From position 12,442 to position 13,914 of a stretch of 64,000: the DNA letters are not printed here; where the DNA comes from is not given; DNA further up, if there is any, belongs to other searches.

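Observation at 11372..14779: Self-contained trans-membrane thiol-reductant relay locus: TrxR, Grx-like redoxin, exported-Trx::CcdA-like fusion and a membrane wHTH, with a divergent exported Trx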

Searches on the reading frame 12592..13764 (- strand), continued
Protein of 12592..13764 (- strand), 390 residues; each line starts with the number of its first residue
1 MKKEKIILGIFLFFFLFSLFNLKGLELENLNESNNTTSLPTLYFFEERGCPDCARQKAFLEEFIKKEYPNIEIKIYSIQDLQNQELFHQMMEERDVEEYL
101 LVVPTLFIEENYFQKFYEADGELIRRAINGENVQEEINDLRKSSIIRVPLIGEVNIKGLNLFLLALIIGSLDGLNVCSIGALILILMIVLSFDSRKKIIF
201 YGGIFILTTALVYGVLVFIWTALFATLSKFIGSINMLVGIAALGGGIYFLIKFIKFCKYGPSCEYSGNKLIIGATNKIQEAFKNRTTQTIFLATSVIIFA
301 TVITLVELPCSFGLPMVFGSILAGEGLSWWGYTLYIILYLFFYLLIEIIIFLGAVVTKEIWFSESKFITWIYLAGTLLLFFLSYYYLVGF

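Call 52: find_encoding_contigs(protein=P0008, flank=5000, max_places=3)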
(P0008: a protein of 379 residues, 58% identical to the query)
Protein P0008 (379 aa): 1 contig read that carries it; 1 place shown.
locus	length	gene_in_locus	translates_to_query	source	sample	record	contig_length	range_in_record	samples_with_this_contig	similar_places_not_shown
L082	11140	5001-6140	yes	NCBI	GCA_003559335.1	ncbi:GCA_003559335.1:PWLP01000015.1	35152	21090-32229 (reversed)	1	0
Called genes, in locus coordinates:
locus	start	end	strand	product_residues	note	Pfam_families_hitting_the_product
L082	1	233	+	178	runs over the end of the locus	-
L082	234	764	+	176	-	-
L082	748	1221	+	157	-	PF01988:VIT1 (faint)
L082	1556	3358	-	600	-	PF00009:GTP_EFTU, PF01926:MMR_HSR1 (weak), PF22042:EF-G_D2, PF03144:GTP_EFTU_D2, PF00679:EFG_C, PF21018:BipA_C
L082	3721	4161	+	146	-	-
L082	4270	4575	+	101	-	PF12840:HTH_20 (weak), PF01022:HTH_5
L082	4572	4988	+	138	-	-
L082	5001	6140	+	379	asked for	-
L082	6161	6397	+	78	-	PF13192:Thioredoxin_3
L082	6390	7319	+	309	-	PF03773:ArsP_1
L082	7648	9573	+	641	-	PF18915:DUF5667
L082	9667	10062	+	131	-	PF09685:MamF_MmsF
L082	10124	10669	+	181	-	-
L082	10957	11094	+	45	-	-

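Call 53: find_encoding_contigs(protein=P0004, flank=5000, max_places=3)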
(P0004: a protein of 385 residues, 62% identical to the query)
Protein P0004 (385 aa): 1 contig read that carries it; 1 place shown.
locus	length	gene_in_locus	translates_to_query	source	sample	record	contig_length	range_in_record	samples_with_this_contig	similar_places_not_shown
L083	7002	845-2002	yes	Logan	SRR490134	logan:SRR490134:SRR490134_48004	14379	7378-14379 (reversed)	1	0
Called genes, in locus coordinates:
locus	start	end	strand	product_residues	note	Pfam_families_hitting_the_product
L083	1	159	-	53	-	?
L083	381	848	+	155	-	PF24034:DUF7343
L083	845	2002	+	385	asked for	-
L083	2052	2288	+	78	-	PF13192:Thioredoxin_3 (weak), PF00462:Glutaredoxin, PF05768:Glrx-like (weak), PF13417:GST_N_3 (weak)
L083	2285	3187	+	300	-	PF00890:FAD_binding_2 (faint), PF03486:HI0933_like (faint), PF07992:Pyr_redox_2, PF12831:FAD_oxidored (faint), PF13450:NAD_binding_8 (faint), PF13738:Pyr_redox_3, PF00070:Pyr_redox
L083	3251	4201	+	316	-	PF01300:Sua5_yciO_yrdC, PF03481:Sua5_C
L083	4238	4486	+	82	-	PF01022:HTH_5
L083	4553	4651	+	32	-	-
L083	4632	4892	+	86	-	PF13192:Thioredoxin_3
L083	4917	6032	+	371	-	PF03773:ArsP_1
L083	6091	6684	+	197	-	-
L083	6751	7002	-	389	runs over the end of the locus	PF01118:Semialdhyde_dh, PF02774:Semialdhyde_dhC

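Call 92: find_encoding_contigs(protein=P0007, flank=4000, max_places=2)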
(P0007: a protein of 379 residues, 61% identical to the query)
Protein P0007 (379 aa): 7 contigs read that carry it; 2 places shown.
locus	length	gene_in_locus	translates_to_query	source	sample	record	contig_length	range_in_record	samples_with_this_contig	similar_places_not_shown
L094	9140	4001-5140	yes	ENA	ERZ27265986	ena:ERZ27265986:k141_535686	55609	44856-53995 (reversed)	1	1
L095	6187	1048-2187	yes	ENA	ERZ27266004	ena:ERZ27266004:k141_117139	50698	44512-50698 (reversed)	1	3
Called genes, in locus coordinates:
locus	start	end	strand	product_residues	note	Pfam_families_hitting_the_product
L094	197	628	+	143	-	-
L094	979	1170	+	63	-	PF18893:DUF5652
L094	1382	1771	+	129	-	PF04024:PspC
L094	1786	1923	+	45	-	-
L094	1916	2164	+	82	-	PF04024:PspC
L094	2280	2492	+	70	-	-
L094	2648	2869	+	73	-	PF18898:DUF5654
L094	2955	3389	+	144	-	PF00210:Ferritin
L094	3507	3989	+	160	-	-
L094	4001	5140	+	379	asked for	-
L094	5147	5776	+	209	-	-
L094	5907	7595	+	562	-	PF00916:Sulfate_transp, PF01740:STAS, PF13466:STAS_2 (faint)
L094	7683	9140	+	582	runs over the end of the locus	PF05157:MshEN, PF00437:T2SSE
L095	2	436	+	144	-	PF00210:Ferritin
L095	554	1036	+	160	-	-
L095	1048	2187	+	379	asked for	-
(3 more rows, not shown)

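Call 93: find_encoding_contigs(protein=P0013, flank=4000, max_places=2)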
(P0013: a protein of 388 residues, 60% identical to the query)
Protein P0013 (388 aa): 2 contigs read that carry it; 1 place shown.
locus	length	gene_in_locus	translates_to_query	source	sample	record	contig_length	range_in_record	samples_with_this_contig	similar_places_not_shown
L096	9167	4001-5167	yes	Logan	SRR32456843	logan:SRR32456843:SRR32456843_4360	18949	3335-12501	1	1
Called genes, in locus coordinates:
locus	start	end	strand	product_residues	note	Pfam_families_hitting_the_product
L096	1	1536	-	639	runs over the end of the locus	PF03030:H_PPase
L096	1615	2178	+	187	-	PF01769:MgtE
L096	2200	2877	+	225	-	PF02223:Thymidylate_kin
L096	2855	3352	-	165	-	PF01209:Ubie_methyltran, PF05148:Methyltransf_8, PF13489:Methyltransf_23, PF13847:Methyltransf_31, PF08241:Methyltransf_11, PF08242:Methyltransf_12, PF13649:Methyltransf_25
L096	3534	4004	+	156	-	PF24034:DUF7343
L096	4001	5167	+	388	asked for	-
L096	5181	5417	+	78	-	PF00462:Glutaredoxin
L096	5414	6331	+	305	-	PF00890:FAD_binding_2 (faint), PF01134:GIDA (faint), PF01266:DAO (faint), PF03486:HI0933_like (faint), PF07992:Pyr_redox_2, PF12831:FAD_oxidored (faint), PF13738:Pyr_redox_3, PF00070:Pyr_redox, +1 more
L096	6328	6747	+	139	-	-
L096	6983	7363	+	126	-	PF18477:PIN_9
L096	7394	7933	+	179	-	PF03876:SHS2_Rpb7-N, PF00575:S1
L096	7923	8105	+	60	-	PF06093:Spt4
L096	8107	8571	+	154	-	PF01282:Ribosomal_S24e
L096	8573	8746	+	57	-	PF01599:Ribosomal_S27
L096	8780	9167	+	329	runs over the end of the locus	PF00814:TsaD, PF22521:HypF_C_2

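Call 94: find_encoding_contigs(protein=P0002, flank=4000, max_places=2)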
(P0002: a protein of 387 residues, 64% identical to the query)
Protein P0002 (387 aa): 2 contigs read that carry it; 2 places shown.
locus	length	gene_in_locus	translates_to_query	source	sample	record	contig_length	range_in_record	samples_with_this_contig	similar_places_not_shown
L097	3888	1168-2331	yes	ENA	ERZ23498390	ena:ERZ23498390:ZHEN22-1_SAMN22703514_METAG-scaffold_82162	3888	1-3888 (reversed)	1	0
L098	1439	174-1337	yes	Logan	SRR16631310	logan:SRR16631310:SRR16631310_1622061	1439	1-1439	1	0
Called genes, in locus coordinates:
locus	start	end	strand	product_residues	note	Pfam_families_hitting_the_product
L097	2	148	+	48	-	?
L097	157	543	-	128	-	-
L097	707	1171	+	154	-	PF24034:DUF7343 (weak)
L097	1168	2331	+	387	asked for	-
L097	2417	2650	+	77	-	PF05768:Glrx-like (weak), PF00462:Glutaredoxin, PF13417:GST_N_3 (weak)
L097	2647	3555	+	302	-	PF03486:HI0933_like (faint), PF07992:Pyr_redox_2, PF13738:Pyr_redox_3, PF00070:Pyr_redox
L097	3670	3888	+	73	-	?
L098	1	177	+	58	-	?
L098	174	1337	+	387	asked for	-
